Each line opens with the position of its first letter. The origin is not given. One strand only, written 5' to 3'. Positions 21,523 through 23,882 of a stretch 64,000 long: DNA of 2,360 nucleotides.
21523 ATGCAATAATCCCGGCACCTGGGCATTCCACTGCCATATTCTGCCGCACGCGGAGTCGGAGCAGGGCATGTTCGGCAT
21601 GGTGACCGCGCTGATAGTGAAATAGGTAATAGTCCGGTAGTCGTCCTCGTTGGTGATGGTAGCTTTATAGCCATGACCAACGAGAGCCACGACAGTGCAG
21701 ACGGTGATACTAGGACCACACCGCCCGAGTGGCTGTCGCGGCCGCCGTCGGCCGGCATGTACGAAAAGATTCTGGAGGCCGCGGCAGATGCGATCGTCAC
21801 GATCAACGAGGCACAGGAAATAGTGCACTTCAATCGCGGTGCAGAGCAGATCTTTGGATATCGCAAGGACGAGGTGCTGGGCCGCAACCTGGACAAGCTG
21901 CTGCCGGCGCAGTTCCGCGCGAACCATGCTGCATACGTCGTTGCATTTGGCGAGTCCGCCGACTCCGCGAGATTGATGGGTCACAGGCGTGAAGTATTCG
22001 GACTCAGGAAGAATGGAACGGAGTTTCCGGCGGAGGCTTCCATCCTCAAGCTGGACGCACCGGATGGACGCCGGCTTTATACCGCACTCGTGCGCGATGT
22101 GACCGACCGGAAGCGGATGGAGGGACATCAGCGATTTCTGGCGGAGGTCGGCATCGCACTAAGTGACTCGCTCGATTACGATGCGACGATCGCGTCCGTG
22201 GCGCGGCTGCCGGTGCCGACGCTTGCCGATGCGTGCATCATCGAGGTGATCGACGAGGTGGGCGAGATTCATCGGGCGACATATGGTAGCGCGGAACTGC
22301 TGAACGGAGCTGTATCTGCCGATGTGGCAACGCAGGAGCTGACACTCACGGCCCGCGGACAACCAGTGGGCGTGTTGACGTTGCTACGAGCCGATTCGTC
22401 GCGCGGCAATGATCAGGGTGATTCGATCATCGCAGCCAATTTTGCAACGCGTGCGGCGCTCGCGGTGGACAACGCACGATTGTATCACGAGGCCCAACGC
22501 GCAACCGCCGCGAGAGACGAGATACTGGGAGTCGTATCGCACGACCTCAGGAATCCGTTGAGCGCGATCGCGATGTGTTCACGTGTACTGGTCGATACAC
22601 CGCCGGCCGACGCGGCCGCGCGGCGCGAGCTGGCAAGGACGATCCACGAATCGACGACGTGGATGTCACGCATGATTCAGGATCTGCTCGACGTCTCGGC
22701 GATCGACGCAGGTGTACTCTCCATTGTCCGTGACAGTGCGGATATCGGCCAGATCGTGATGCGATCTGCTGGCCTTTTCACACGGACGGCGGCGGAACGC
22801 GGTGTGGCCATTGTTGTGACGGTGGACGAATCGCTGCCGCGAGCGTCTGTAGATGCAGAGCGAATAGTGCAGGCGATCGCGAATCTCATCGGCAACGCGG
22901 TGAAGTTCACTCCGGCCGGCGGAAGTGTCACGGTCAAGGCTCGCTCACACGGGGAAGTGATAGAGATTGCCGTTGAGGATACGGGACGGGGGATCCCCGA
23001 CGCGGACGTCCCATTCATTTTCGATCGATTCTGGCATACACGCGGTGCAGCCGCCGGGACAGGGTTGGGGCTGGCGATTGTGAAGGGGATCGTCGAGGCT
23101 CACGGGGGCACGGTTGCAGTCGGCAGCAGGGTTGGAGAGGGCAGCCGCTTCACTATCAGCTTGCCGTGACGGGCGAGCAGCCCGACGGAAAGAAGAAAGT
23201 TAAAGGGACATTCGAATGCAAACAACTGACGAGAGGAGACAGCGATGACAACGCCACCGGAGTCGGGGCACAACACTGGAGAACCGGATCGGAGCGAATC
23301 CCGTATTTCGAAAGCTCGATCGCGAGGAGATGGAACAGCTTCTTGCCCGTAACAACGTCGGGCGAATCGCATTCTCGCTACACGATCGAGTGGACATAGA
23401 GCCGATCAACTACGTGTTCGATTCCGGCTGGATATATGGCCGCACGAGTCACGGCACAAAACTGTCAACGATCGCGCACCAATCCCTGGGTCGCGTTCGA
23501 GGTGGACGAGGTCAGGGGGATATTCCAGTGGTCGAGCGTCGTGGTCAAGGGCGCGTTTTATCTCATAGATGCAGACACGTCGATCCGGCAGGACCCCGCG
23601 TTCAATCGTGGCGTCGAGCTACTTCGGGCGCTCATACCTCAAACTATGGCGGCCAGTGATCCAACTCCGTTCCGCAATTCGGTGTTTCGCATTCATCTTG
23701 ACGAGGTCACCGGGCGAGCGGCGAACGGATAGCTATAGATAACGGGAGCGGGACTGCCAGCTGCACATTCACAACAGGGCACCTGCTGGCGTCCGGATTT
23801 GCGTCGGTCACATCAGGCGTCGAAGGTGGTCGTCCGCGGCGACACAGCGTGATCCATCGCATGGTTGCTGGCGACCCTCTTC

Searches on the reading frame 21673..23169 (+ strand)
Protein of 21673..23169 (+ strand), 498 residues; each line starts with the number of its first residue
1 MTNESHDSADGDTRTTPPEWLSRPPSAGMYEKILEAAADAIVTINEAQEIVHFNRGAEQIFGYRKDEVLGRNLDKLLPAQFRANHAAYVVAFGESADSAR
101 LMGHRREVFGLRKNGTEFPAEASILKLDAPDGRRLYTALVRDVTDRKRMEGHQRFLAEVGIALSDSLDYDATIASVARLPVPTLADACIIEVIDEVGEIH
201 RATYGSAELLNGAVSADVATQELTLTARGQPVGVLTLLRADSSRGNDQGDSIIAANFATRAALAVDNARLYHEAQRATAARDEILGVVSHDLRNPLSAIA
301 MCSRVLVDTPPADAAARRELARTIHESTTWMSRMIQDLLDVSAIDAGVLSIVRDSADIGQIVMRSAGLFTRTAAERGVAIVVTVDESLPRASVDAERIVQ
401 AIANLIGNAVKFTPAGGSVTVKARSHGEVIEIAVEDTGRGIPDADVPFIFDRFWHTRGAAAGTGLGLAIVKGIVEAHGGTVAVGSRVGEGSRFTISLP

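Call 7: search_protein_families(library=pfam, proteins=[window:21673-23169:+])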
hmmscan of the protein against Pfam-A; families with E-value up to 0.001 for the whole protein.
window:21673-23169:+ (498 aa): 7 families
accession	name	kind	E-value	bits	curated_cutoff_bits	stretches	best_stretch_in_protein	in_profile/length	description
PF02518.31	HATPase_c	-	3.8e-29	101.8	26.4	1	394-498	2-108/111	Histidine kinase-, DNA gyrase B-, and HSP90-like ATPase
PF00512.31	HisKA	-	5.6e-14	52.4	26.9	1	281-347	2-66/66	His Kinase A (phospho-acceptor) domain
PF13426.13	PAS_9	-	3.6e-13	50.1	27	1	39-145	2-103/103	PAS domain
PF00989.32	PAS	-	2.4e-11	44.1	22.6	1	29-142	2-112/113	PAS fold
PF08448.16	PAS_4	-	5.5e-10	39.9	23.1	1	34-148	1-110/110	PAS fold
PF13188.13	PAS_8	-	2.3e-07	30.9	21.8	1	29-77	2-47/65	PAS domain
PF13581.12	HATPase_c_2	-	0.00015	22.2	27.4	1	397-476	31-111/127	Histidine kinase-like ATPase domain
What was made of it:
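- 21673..23169 (+): Soluble PAS-HisKA histidine kinase, always encoded directly after the MCO. The PAS domain is of the FixL/DosP haem type. Pfam (call 7).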

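Call 21: search_protein_families(library=ncbifam, proteins=[window:21673-23169:+], max_evalue=0.001)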
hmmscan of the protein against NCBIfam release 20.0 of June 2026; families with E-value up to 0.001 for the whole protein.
window:21673-23169:+ (498 aa): 85 families (the best 25 are shown)
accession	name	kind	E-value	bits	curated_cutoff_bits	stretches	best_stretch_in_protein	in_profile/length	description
NF046044.1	PnpS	equivalog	3e-54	184.5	400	1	275-498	164-390/390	two-component system histidine kinase PnpS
TIGR02966.1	phoR_proteo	equivalog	4.2e-50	170.6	334.2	1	272-496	105-332/333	phosphate regulon sensor histidine kinase PhoR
NF008468.0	PRK11360.1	equivalog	1e-49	169.5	646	2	238-498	353-607/616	two-component system sensor histidine kinase AtoS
NF033092.0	HK_WalK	equivalog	3.8e-49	167.8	725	1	273-498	364-593/594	cell wall metabolism sensor histidine kinase WalK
NF047874.1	MASE3_PAS_HK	subfamily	1.7e-44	152.7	560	2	272-498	389-624/655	MASE3 domain-containing sensor histidine kinase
TIGR02956.1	TMAO_torS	equivalog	2.8e-44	151.5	676.5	1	271-498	454-681/967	TMAO reductase system sensor histidine kinase/response regulator TorS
NF007688.0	PRK10364.1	equivalog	2.2e-42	145.4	479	1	286-498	245-450/460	two-component system sensor histidine kinase ZraS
NF040691.1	MtrAB_MtrB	equivalog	4.8e-39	134.7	450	1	288-498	278-491/507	MtrAB system histidine kinase MtrB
NF006800.0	PRK09303.1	equivalog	2e-38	132.3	342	1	277-498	147-376/383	histidine kinase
NF008302.0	PRK11091.1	equivalog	2.8e-38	131.6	838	1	273-497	275-503/779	aerobic respiration two-component sensor histidine kinase ArcB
NF011874.0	PRK15347.1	equivalog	5e-38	130.7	852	1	272-498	389-613/921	two component system sensor kinase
NF041777.1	sens_FixL_Rhizob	equivalog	1.3e-37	129.6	850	2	31-151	126-244/485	sensor protein FixL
TIGR01386.1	cztS_silS_copS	subfamily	1.4e-37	129.8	292.55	1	288-498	248-457/457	heavy metal sensor histidine kinase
NF045911.1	TCSHisKinNblS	equivalog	2.4e-37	128.6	1000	1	279-497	386-618/621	two-component system sensor histidine kinase NblS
NF041880.1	EPS_EpsF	equivalog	4.2e-37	127.8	900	1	261-498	253-492/492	response regulator EpsF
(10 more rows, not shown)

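Call 42: search_solved_structures(query=window:21673-23169:+, max_evalue=1e-8, show_alignments=0)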
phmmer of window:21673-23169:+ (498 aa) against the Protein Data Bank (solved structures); distinct sequences matched with E-value up to 1e-8: 72 (the best 60 are shown).
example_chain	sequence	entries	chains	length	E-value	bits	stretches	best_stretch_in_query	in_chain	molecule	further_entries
8u4x_A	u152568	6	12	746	1.1e-48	169.6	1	249-498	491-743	histidine kinase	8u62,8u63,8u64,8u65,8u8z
4q20_A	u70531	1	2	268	1.4e-33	119.9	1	260-498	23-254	Sensor protein DivL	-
9jfj_A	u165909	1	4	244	7.3e-31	110.9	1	280-498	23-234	Sensor histidine kinase ZraS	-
4i5s_A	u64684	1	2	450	1.6e-29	106.5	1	278-498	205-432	Putative histidine kinase CovS; VicK-like protein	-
4u7n_A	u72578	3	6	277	3.6e-28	102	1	273-498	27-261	Histidine protein kinase sensor protein | Histidine kinase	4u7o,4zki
5c93_A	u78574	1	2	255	4e-28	101.9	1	273-498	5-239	Histidine kinase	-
4jas_A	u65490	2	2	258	1.7e-27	99.8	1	274-498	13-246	Histidine kinase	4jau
5uht_A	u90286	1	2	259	3.8e-27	98.7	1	274-498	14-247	Sensor histidine kinase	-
3dge_A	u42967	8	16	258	3.9e-27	98.6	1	274-498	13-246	Sensor protein | Histidine kinase | Sensor histidine kinase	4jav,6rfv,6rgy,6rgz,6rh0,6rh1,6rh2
2c2a_A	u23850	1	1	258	4e-27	98.6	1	274-498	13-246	SENSOR HISTIDINE KINASE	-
6azr_A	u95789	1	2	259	7.1e-27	97.8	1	274-498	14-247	Sensor histidine kinase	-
7z8n_A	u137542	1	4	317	2.7e-26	95.9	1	244-497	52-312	Histidine kinase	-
6rh7_A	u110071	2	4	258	9.5e-26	94.1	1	274-498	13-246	Sensor histidine kinase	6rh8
6paj_A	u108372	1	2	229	6.2e-25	91.4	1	283-498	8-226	Sensor protein SrrB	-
6qrj_A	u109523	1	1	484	9.1e-25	90.8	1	283-497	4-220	Hybrid kinase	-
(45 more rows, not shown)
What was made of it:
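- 21673..23169 (+): PDB hits of residues 28-151 to DosP and FixL haem-PAS domains, E about 1e-14 to 1e-15 (call 42).
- Closest known: FixL-FixJ and DosS/T-DosR. Same: A haem-PAS kinase of the FixL/DosP type (call 42) is combined with a GerE-type regulator.
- The PAS domain is of the FixL/DosP haem type (call 42).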

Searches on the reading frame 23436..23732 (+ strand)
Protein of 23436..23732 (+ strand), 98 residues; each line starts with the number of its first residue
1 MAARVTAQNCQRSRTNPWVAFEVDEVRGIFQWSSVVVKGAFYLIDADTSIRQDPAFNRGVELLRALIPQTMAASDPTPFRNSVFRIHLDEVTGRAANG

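Call 68: search_protein_families(library=pfam, proteins=[window:23436-23732:+], max_evalue=0.0001)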
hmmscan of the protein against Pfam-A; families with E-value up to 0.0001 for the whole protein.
window:23436-23732:+ (98 aa): 1 family
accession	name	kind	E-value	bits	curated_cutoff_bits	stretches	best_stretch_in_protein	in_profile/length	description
PF12900.13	Pyridox_ox_2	-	2.2e-05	24.9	27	1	14-94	57-139/140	Pyridoxamine 5'-phosphate oxidase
